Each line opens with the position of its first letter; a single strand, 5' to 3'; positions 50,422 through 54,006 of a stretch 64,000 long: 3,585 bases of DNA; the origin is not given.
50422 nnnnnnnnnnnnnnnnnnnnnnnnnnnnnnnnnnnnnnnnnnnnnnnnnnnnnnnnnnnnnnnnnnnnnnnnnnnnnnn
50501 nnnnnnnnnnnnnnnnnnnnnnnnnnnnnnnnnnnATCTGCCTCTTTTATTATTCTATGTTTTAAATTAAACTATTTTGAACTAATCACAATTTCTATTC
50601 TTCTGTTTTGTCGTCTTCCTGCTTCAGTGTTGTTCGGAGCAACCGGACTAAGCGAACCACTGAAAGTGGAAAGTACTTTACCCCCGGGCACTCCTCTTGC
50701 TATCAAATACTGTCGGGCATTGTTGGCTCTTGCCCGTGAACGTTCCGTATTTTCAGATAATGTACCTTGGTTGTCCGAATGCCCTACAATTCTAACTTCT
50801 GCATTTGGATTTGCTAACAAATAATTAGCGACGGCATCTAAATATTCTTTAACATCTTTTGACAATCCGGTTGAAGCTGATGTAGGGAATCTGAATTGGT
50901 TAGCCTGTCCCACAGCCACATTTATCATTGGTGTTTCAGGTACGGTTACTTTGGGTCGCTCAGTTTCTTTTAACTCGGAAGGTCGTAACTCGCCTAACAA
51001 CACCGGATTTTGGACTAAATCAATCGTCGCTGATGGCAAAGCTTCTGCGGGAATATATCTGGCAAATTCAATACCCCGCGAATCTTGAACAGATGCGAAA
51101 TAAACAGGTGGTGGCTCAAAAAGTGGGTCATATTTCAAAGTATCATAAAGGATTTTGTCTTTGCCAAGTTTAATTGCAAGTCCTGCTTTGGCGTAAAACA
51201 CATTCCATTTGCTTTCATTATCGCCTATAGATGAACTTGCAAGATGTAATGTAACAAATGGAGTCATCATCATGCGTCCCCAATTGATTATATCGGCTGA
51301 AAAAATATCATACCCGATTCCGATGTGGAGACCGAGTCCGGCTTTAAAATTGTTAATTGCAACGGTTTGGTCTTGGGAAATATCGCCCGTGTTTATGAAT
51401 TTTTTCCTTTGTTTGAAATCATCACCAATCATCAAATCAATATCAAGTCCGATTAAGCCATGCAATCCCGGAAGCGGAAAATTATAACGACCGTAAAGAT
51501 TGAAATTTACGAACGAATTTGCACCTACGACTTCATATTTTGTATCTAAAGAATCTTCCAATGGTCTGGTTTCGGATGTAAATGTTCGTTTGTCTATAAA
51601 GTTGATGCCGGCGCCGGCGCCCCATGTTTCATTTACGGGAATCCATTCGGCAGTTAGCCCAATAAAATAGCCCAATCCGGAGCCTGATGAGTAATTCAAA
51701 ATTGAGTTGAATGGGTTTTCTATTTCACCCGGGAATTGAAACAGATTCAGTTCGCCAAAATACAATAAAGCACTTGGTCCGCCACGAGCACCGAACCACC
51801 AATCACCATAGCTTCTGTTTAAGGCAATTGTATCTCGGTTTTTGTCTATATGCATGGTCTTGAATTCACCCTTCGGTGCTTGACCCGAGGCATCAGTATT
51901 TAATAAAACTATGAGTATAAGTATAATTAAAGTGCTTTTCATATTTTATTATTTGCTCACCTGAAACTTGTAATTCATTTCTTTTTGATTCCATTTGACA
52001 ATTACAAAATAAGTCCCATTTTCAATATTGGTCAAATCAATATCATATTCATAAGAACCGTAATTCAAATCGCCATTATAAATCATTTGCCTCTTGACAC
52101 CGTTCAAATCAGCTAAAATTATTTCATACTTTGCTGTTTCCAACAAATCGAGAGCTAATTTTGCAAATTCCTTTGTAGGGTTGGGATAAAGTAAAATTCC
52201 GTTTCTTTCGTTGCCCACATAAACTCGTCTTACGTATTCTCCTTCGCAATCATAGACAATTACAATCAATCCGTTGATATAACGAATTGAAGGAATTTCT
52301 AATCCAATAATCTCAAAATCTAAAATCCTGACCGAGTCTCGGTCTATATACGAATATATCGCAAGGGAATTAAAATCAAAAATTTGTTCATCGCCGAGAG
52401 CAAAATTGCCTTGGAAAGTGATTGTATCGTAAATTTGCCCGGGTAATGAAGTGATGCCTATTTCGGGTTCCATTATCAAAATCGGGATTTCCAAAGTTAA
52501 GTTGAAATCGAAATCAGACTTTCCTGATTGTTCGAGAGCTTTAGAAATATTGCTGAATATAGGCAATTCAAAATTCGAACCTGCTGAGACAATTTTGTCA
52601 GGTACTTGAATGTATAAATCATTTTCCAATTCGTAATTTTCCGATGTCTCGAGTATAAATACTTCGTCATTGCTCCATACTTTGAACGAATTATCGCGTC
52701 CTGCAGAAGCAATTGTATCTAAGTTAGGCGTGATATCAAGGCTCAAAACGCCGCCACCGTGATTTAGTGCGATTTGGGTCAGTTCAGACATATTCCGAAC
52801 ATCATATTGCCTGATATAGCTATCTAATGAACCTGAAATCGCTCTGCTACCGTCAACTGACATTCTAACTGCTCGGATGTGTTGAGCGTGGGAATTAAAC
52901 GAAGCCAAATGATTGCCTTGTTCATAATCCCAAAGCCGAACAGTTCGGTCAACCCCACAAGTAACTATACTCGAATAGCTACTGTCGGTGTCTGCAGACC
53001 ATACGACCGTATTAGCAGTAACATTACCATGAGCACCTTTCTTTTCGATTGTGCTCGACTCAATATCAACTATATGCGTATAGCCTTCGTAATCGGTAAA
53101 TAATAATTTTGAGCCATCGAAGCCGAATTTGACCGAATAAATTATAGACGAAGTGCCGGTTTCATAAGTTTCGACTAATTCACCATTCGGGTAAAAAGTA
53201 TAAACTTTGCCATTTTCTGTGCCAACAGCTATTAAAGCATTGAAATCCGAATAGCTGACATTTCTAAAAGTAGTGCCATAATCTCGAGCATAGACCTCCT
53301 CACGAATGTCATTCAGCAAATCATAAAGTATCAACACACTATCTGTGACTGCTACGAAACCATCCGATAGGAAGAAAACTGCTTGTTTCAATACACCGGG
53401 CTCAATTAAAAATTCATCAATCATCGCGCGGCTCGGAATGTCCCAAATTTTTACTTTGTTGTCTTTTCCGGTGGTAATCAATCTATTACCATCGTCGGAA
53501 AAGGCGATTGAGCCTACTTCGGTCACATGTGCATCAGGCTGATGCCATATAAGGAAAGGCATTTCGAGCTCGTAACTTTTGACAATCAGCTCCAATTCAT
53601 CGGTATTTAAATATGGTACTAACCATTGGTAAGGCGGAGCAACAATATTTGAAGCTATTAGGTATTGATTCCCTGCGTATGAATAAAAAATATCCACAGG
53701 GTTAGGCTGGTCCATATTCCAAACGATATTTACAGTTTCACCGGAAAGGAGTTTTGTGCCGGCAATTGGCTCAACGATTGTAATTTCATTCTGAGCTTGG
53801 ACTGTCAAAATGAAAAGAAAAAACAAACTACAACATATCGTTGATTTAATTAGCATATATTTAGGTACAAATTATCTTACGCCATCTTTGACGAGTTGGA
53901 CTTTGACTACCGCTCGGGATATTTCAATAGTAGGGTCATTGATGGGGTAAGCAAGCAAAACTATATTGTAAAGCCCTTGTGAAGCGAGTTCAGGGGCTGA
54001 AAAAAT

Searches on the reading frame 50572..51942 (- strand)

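Call 8: search_protein_families(library=pfam, proteins=[window:50572-51942:-], max_evalue=0.0001)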
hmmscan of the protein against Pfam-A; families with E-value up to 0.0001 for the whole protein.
window:50572-51942:- (456 aa): 2 families
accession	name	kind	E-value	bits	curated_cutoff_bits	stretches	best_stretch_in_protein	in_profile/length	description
PF00691.25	OmpA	-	9.8e-15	55.1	27.2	1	356-447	5-98/98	OmpA family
PF13568.12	OMP_b-brl_2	-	5.5e-05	23.7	27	0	79-214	27-157/175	Outer membrane protein beta-barrel domain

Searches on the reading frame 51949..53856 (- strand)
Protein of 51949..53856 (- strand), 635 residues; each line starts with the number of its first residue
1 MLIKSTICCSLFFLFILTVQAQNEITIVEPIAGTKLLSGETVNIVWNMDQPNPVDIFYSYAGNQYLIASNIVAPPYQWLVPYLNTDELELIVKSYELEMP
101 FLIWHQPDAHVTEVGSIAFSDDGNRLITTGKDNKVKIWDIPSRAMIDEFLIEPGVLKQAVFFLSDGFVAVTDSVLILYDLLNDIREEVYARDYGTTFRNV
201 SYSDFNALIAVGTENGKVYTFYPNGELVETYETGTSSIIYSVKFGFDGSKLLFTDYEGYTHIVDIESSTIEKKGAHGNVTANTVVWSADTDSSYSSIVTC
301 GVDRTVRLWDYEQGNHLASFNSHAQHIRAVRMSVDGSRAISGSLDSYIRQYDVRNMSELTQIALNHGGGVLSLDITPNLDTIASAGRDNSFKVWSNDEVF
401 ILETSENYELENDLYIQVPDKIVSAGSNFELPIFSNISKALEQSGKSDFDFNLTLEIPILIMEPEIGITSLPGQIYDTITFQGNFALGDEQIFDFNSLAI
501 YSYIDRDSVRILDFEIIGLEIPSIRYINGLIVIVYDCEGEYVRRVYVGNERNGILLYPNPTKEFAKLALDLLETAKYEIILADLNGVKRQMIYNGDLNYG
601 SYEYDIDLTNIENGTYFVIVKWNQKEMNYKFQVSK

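Call 10: search_protein_families(library=pfam, proteins=[window:51949-53856:-], max_evalue=0.0001)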
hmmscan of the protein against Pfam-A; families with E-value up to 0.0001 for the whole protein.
window:51949-53856:- (635 aa): 27 families (the best 25 are shown)
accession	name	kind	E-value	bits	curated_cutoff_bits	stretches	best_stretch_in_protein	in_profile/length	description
PF25174.1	Beta-prop_THOC3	-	1.4e-28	100.1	305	1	110-364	1-253/272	THOC3 beta-propeller domain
PF25173.1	Beta-prop_WDR3_1st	-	5e-26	92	154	3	296-395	43-141/184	WDR3 first beta-propeller domain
PF00400.38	WD40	-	4.7e-25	87.4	27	1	108-139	8-39/39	WD domain, G-beta repeat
PF24807.1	WD40_CDC20-Fz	-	4.4e-24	85.8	200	2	284-399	57-167/292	CDC20/Fizzy WD40 domain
PF24814.1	WD40_Prp19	-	2.1e-23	83.2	320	2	290-404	14-128/281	Prp19 WD40 domain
PF24817.1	WD40_WDHD1_1st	-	3.4e-21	76.1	109.9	2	109-273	3-165/291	WDHD1 first WD40 domain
PF23414.1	Beta-prop_EML_2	-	6.5e-20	72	90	2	285-397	1-111/266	Echinoderm microtubule-associated protein second beta-propeller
PF25172.1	Beta-prop_WDR3_2nd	-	2e-18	67.1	140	1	287-396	180-288/293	WDR3 second beta-propeller domain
PF24796.1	WDR55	-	5.4e-17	62.2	200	1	289-418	14-147/296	WDR55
PF25175.1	Beta-prop_WDR5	-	2.5e-16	60.2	250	1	286-408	98-220/296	WDR5 beta-propeller domain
PF25168.1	Beta-prop_WDR36-Utp21_2nd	-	7e-15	55.6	84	2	109-153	238-282/335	WDR36/Utp21 second beta-propeller domain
PF24805.1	EIF3I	-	2.5e-14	53.6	200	1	282-340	52-109/324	EIF3I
PF25391.1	WD40_Gbeta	-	4.3e-13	49.4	150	1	295-388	155-247/340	G protein beta WD-40 repeat protein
PF25171.1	Beta-prop_WDR36-Utp21_1st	-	1.6e-12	47.8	80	1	291-397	158-266/266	WDR36/Utp21 first beta-propeller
PF24782.2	WD40_MABP1-WDR62_2nd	-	2.4e-12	46.9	290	2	268-348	256-336/341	MABP1/WDR62 second WD40 domain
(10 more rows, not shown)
